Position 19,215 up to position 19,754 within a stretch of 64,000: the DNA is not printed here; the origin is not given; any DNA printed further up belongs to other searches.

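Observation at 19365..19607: HypA lacking its zinc-finger domain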

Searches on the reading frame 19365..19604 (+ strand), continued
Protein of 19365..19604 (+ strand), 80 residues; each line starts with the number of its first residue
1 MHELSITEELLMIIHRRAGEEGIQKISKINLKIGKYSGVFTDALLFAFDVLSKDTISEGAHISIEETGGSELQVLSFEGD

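Call 33: search_protein_families(library=pfam, proteins=[L010:9460-10191:-], max_evalue=1)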
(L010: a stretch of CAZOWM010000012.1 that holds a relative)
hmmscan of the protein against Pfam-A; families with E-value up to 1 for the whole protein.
L010:9460-10191:- (243 aa): 3 families
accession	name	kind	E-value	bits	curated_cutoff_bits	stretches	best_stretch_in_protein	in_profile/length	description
PF00072.30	Response_reg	-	1e-17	64.7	30.2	1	124-235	1-110/111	Response regulator receiver domain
PF21966.2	AppA_SCHIC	-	0.025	15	28.6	1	43-85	133-175/186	AppA, sensor containing heme instead of cobalamin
PF07592.17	DDE_Tnp_ISAZ013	-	0.097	12.1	26.9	1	96-159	3-66/308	Rhodopirellula transposase DDE domain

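Call 49: find_encoding_contigs(protein=P0050, flank=8000, max_places=3)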
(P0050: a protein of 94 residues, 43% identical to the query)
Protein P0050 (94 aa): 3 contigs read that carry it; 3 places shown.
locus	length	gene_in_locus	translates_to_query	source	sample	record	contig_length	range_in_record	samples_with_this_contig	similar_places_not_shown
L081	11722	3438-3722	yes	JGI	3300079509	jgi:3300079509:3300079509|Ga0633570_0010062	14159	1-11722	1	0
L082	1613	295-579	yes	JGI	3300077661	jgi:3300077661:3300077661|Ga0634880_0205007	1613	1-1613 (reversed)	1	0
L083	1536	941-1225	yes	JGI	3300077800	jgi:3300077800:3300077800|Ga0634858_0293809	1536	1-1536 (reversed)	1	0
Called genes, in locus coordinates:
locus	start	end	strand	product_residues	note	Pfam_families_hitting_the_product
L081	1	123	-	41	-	?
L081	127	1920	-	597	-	PF00374:NiFeSe_Hases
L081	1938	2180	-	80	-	-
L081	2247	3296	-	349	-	PF01058:Oxidored_q6, PF14720:NiFe_hyd_SSU_C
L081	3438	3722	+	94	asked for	PF01155:HypA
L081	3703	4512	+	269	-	PF02492:cobW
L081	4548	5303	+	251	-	-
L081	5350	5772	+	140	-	PF00856:SET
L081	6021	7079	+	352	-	PF01594:AI-2E_transport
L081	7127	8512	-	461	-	PF21783:YNCE (faint), PF25174:Beta-prop_THOC3 (weak), PF02239:Cytochrom_D1 (faint)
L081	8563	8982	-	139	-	-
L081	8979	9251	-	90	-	PF12732:YtxH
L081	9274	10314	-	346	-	PF02470:MlaD, PF28544:Helical_needle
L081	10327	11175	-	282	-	PF00005:ABC_tran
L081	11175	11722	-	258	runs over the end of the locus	PF02405:MlaE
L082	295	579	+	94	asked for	PF01155:HypA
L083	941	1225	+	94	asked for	PF01155:HypA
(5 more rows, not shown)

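Call 50: search_protein_representatives(alignment_id=A2)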
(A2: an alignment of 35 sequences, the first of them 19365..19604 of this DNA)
Query: 35 sequences, 80 profile positions. Proteins with E-value up to 0.001 (for the whole library): 5611; up to 1e-10: 568; up to 1e-30: 2. The best 150 are listed.
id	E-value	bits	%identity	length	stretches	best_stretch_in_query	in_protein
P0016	1.8e-40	153.1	-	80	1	1-80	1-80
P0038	4.9e-34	132.5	-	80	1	1-80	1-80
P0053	4.2e-24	100.7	-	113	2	1-66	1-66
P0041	3.0e-22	94.7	-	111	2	1-67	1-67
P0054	3.6e-21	91.3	-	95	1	1-77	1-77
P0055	8.2e-20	86.9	-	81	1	1-80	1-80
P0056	2.2e-19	85.5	-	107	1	1-66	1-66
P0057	1.4e-18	83.0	-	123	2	1-66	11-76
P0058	2.3e-18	82.3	-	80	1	1-79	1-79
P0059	5.1e-18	81.2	-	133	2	1-66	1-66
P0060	5.9e-18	81.0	-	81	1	1-78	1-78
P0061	1.0e-17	80.2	-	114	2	1-67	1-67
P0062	2.2e-17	79.1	-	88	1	1-70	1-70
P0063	2.9e-17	78.8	-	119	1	1-65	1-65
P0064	3.9e-17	78.4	-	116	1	1-65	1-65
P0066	2.1e-16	76.0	-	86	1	1-80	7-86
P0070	6.8e-16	74.4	-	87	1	1-80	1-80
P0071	7.0e-16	74.3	-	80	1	1-80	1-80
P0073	1.2e-15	73.6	-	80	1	1-80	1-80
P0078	2.6e-15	72.5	-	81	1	1-78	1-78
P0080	3.2e-15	72.2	-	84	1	1-78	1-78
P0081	3.2e-15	72.2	-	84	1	1-78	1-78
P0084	5.1e-15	71.6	-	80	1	1-77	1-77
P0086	6.1e-15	71.3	-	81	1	1-80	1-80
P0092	9.2e-15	70.7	-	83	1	1-71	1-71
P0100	1.5e-14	70.1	-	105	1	1-78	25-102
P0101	1.5e-14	70.0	-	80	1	1-80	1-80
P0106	2.0e-14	69.6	-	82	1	1-78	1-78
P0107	2.1e-14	69.6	-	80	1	1-79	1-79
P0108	2.2e-14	69.5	-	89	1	1-79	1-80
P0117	2.9e-14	69.1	-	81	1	1-80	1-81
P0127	5.8e-14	68.2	-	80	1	1-80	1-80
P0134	6.8e-14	67.9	-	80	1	1-78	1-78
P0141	1.0e-13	67.4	-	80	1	1-76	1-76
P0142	1.1e-13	67.3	-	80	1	1-79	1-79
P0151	1.4e-13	66.9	-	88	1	1-80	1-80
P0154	1.5e-13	66.9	-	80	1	1-80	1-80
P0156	1.5e-13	66.9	-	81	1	1-78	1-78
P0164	1.9e-13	66.5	-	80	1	1-73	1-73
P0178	2.9e-13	65.9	-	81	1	1-78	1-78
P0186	3.7e-13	65.6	-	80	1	1-80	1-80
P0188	3.7e-13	65.6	-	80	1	1-80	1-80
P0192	4.1e-13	65.5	-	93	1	1-78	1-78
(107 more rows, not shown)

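Call 53: find_encoding_contigs(protein=P0058, flank=8000, max_places=2)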
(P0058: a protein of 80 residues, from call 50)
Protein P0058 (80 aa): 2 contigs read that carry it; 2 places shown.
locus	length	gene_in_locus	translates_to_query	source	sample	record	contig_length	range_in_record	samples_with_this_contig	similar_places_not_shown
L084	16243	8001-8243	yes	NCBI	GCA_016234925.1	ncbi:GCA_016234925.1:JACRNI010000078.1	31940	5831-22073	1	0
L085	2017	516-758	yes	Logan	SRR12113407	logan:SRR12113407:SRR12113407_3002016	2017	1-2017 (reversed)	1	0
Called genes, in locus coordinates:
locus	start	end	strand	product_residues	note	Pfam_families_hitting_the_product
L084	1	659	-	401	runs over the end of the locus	PF01960:ArgJ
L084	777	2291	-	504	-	PF02463:SMC_N (weak), PF13175:AAA_15, PF13476:AAA_23, PF13304:AAA_21 (weak), PF13175:AAA_15, PF13304:AAA_21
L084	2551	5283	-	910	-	PF07517:SecA_DEAD, PF01043:SecA_PP_bind, PF21090:P-loop_SecA, PF07516:SecA_SW, PF02810:SEC-C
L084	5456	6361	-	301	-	PF01551:Peptidase_M23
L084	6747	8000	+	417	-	PF27218:MJ0043_C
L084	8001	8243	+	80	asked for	PF01155:HypA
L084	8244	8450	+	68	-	PF01455:HupF_HypC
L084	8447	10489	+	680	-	PF03063:Prismane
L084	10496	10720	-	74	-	-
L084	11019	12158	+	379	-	PF01924:HypD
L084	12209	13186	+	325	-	PF01590:GAF, PF13185:GAF_2 (weak), PF00990:GGDEF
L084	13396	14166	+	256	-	PF00459:Inositol_P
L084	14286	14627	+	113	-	PF04020:Phage_holin_4_2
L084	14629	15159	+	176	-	PF09835:DUF2062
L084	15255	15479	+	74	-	PF12441:CopG_antitoxin (weak)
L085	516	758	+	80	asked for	PF01155:HypA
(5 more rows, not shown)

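Call 55: list_cluster_members(proteins=[P0055, P0060, P0071, P0073, P0078, P0084, P0101, P0107, P0127, P0142])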
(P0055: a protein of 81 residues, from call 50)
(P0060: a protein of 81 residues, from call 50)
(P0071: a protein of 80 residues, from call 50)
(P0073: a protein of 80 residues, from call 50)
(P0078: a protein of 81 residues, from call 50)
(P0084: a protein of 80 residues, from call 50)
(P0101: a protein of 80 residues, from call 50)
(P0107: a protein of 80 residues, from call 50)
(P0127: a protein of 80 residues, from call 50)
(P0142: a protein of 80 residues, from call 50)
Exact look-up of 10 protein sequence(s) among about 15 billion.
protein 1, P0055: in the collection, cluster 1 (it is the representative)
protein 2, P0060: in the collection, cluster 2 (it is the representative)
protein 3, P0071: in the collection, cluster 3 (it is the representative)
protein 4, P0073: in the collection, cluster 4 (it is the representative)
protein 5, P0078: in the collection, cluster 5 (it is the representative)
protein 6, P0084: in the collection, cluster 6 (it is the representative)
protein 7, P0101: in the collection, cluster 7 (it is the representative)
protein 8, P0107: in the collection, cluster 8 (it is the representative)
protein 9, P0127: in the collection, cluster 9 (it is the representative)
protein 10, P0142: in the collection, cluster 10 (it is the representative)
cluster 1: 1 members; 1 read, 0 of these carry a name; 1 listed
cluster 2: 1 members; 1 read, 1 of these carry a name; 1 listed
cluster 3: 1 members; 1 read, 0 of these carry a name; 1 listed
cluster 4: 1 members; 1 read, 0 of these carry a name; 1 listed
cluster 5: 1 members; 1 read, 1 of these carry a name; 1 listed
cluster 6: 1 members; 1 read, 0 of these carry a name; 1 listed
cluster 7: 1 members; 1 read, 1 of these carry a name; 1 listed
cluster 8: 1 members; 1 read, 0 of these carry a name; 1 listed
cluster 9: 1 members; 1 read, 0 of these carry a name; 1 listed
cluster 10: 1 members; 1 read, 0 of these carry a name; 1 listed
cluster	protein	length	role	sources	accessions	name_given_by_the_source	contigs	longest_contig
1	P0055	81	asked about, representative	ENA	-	-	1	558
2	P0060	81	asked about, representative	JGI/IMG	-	hydrogenase nickel incorporation protein HypA/HybF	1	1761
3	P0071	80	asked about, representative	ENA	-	-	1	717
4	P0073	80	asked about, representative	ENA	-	-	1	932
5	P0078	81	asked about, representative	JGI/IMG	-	hydrogenase nickel incorporation protein HypA/HybF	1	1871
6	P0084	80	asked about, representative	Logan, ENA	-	-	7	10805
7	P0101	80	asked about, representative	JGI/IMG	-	hydrogenase nickel incorporation protein HypA/HybF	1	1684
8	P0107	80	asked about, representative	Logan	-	-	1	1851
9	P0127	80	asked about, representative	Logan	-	-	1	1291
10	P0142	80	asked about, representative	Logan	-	-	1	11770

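Call 61: find_encoding_contigs(protein=P0142, flank=8000, max_places=1)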
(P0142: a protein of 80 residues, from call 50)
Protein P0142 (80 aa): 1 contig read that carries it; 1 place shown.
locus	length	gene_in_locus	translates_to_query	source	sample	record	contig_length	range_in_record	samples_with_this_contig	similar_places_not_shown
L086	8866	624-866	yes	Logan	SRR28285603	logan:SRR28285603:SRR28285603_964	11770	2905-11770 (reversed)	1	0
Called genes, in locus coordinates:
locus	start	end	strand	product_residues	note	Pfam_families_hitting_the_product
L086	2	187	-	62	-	?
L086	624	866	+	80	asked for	PF01155:HypA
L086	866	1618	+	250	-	PF02492:cobW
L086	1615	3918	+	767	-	PF00708:Acylphosphatase, PF07503:zf-HYPF, PF01300:Sua5_yciO_yrdC, PF17788:HypF_C, PF22521:HypF_C_2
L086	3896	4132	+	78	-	PF01455:HupF_HypC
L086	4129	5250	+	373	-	PF01924:HypD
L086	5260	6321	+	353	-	PF00586:AIRS, PF02769:AIRS_C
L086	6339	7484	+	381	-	PF12838:Fer4_7 (faint), PF13534:Fer4_17 (faint), PF13187:Fer4_9 (faint), PF13746:Fer4_18 (faint), PF14697:Fer4_21 (faint), PF25160:LdpA_Fe-S-bd (faint), PF13183:Fer4_8 (weak), PF17179:Fer4_22, +5 more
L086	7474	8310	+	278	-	PF00175:NAD_binding_1, PF10418:DHODB_Fe-S_bind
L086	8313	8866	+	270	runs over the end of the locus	PF01058:Oxidored_q6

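Call 62: find_encoding_contigs(protein=P0084, flank=8000, max_places=1)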
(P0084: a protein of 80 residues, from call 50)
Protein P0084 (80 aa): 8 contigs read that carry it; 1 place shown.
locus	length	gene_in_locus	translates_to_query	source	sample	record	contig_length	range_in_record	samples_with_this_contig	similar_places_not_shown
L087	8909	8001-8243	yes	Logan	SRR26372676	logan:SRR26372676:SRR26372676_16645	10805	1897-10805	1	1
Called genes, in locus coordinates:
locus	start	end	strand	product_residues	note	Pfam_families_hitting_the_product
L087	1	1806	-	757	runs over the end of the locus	PF00989:PAS, PF08447:PAS_3, PF08448:PAS_4, PF13188:PAS_8 (faint), PF13426:PAS_9, PF00015:MCPsignal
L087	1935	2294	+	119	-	-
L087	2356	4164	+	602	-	PF01257:2Fe-2S_thioredx, PF01512:Complex1_51K, PF10589:NADH_4Fe-4S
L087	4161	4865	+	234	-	PF00111:Fer2, PF13510:Fer2_4, PF10588:NADH-G_4Fe-4S_3, PF22117:Fer4_Nqo3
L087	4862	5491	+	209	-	PF01058:Oxidored_q6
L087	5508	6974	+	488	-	PF27537:HoxH, PF00374:NiFeSe_Hases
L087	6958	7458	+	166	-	-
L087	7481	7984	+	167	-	PF00027:cNMP_binding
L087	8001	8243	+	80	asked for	PF01155:HypA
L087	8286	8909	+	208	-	?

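Call 63: list_cluster_members(proteins=[P0070, P0081, P0086, P0106, P0108, P0117, P0141, P0151, P0178, P0186])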
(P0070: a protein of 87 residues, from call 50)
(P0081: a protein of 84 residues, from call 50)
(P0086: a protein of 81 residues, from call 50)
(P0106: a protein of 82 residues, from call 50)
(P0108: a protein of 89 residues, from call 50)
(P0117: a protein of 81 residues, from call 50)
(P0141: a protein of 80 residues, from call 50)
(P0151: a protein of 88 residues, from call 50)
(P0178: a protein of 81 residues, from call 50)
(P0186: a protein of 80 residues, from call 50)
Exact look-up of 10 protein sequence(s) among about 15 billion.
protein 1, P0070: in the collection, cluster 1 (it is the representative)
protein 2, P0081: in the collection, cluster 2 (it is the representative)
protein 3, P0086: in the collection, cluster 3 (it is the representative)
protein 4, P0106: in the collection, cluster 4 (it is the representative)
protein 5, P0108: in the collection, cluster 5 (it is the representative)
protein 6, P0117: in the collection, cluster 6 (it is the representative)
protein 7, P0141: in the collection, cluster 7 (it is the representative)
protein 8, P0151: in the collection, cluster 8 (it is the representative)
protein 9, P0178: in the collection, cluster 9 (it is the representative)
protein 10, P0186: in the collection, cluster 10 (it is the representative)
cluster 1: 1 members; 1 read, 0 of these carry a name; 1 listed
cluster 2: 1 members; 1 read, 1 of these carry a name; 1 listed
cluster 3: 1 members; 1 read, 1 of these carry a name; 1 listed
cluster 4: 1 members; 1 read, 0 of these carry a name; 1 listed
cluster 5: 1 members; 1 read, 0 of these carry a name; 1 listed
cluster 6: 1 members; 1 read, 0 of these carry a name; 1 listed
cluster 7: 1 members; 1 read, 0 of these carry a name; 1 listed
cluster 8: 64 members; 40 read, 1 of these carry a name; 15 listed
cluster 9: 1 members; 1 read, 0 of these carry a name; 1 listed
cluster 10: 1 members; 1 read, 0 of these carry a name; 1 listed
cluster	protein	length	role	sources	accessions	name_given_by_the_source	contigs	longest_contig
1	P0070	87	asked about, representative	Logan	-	-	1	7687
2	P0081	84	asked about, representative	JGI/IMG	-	hydrogenase nickel incorporation protein HypA/HybF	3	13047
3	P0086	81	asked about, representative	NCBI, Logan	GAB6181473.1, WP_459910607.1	hypothetical protein JCM14036_27920 [Desulfotomaculum defluvii]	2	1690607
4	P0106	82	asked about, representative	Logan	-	-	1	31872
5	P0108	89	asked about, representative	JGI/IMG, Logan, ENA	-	-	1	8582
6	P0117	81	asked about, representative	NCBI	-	-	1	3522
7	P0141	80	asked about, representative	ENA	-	-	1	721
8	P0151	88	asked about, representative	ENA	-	-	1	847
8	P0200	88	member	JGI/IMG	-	hydrogenase nickel incorporation protein HypA/HybF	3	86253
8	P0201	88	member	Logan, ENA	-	-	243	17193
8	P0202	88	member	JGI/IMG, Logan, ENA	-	-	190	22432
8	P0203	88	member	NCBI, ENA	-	-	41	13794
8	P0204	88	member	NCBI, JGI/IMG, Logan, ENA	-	-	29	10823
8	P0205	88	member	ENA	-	-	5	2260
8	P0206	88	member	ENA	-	-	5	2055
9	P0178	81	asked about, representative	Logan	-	-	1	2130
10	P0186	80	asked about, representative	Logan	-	-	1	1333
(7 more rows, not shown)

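Call 64: list_cluster_members(proteins=[P0066, P0080, P0092, P0100, P0134, P0154, P0156, P0164, P0188, P0192])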
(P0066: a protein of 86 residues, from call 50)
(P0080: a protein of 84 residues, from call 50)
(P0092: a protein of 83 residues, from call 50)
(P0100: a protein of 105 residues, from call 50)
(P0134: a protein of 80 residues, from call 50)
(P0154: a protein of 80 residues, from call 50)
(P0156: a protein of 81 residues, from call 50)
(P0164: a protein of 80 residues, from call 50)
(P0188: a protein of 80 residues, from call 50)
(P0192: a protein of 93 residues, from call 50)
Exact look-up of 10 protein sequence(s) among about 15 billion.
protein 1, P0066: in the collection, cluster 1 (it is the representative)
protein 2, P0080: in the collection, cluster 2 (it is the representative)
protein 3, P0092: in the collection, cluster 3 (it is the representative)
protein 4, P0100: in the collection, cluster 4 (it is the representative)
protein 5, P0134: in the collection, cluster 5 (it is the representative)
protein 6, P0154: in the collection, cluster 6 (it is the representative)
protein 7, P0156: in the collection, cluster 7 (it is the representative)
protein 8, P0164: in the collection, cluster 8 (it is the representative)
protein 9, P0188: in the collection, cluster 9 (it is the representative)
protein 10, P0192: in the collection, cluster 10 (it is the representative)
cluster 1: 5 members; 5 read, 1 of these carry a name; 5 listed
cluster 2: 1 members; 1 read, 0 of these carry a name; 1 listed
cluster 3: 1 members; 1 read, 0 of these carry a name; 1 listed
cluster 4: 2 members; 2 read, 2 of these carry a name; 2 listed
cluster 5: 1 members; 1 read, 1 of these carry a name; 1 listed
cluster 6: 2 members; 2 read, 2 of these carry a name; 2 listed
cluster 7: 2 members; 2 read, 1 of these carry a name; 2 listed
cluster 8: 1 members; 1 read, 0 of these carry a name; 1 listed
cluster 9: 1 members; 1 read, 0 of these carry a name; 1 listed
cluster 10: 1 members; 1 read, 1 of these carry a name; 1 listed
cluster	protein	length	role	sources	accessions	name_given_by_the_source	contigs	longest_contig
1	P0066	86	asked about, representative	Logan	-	-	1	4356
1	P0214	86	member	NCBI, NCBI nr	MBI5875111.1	MAG: hydrogenase maturation nickel metallochaperone HypA [Deltaproteobacteria bacterium] | hydrogenase maturation nickel metallochaperone HypA [Deltaproteobacteria bacterium]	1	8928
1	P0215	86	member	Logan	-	-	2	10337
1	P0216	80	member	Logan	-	-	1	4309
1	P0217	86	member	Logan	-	-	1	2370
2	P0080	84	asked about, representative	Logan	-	-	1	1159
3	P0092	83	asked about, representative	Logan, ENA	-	-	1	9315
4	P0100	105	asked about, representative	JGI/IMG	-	hypothetical protein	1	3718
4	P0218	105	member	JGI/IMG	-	hypothetical protein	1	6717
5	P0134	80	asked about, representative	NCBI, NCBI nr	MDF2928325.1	MAG: hypA [Anaerospora sp.] | hypA [Anaerospora sp.]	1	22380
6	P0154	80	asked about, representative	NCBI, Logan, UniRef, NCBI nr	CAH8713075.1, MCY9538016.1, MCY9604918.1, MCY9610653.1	hydrogenase maturation nickel metallochaperone HypA [Paenibacillus thiaminolyticus] | Hydrogenase maturation nickel metallochaperone HypA n=1 Tax=Paenibacillus thiaminolyticus ...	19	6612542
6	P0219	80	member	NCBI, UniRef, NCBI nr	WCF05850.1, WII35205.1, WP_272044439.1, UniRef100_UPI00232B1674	hydrogenase maturation nickel metallochaperone HypA [Paenibacillus thiaminolyticus] | hydrogenase maturation nickel metallochaperone HypA n=1 Tax=Paenibacillus thiaminolyticus ...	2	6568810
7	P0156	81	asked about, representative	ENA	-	-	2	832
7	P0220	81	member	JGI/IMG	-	hydrogenase nickel incorporation protein HypA/HybF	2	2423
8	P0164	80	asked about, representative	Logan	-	-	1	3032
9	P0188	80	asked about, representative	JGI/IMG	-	-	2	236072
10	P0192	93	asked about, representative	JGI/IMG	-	hydrogenase nickel incorporation protein HypA/HybF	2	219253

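Call 65: find_encoding_contigs(protein=P0154, flank=10000, max_places=1)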
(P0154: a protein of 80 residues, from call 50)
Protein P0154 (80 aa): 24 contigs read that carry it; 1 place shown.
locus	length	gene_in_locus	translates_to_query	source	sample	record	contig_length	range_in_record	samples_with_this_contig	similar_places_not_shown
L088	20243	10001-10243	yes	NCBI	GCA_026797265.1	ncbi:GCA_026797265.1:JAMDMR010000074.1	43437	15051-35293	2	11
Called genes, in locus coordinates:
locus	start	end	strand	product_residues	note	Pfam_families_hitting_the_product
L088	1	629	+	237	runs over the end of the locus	PF09359:VTC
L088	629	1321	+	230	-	PF16316:DUF4956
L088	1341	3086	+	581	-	PF08757:CotH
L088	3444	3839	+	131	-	PF20118:DUF6508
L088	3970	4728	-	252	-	PF08241:Methyltransf_11 (weak), PF08242:Methyltransf_12, PF13649:Methyltransf_25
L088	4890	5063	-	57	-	-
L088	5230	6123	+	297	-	PF03435:Sacchrp_dh_NADP (weak)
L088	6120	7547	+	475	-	PF12832:MFS_1_like (faint), PF00083:Sugar_tr (faint), PF07690:MFS_1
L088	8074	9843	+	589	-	PF00587:tRNA-synt_2b, PF04073:tRNA_edit, PF03129:HGTP_anticodon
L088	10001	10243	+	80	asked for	PF01155:HypA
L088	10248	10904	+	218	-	PF02492:cobW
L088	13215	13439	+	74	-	PF01455:HupF_HypC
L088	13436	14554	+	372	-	PF01924:HypD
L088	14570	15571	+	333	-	PF00586:AIRS, PF02769:AIRS_C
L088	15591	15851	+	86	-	-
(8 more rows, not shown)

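Call 66: find_encoding_contigs(protein=P0086, flank=10000, max_places=1)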
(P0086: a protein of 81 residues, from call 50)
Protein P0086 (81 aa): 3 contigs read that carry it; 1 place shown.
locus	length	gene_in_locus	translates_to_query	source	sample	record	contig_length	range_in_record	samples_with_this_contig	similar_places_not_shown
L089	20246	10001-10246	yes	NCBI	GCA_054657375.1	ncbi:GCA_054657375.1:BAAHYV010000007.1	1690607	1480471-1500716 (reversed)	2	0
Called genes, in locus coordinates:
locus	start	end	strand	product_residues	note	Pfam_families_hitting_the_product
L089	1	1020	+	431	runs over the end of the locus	PF01925:TauE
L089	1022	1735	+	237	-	-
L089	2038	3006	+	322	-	PF03851:UvdE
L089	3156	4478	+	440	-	PF05496:RuvB_N, PF20720:nSTAND3 (faint), PF00004:AAA, PF13173:AAA_14 (weak), PF13401:AAA_22 (faint), PF16193:AAA_assoc_2, PF12002:MgsA_C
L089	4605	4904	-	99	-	-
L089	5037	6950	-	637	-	PF00005:ABC_tran, PF00931:NB-ARC (faint), PF02367:TsaE (faint), PF02463:SMC_N (faint), PF03193:RsgA_GTPase (faint), PF12848:ABC_tran_Xtn, PF00005:ABC_tran, PF16326:ABC_tran_CTD, +9 more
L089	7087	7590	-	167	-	PF01750:HycI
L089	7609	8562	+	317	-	PF01058:Oxidored_q6, PF14720:NiFe_hyd_SSU_C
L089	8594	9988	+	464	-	PF00374:NiFeSe_Hases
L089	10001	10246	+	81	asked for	PF01155:HypA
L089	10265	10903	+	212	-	PF02492:cobW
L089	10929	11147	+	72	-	PF01455:HupF_HypC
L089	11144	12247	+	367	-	PF01924:HypD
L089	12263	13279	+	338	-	PF00586:AIRS, PF02769:AIRS_C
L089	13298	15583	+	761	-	PF00708:Acylphosphatase, PF07503:zf-HYPF, PF01300:Sua5_yciO_yrdC, PF17788:HypF_C, PF22521:HypF_C_2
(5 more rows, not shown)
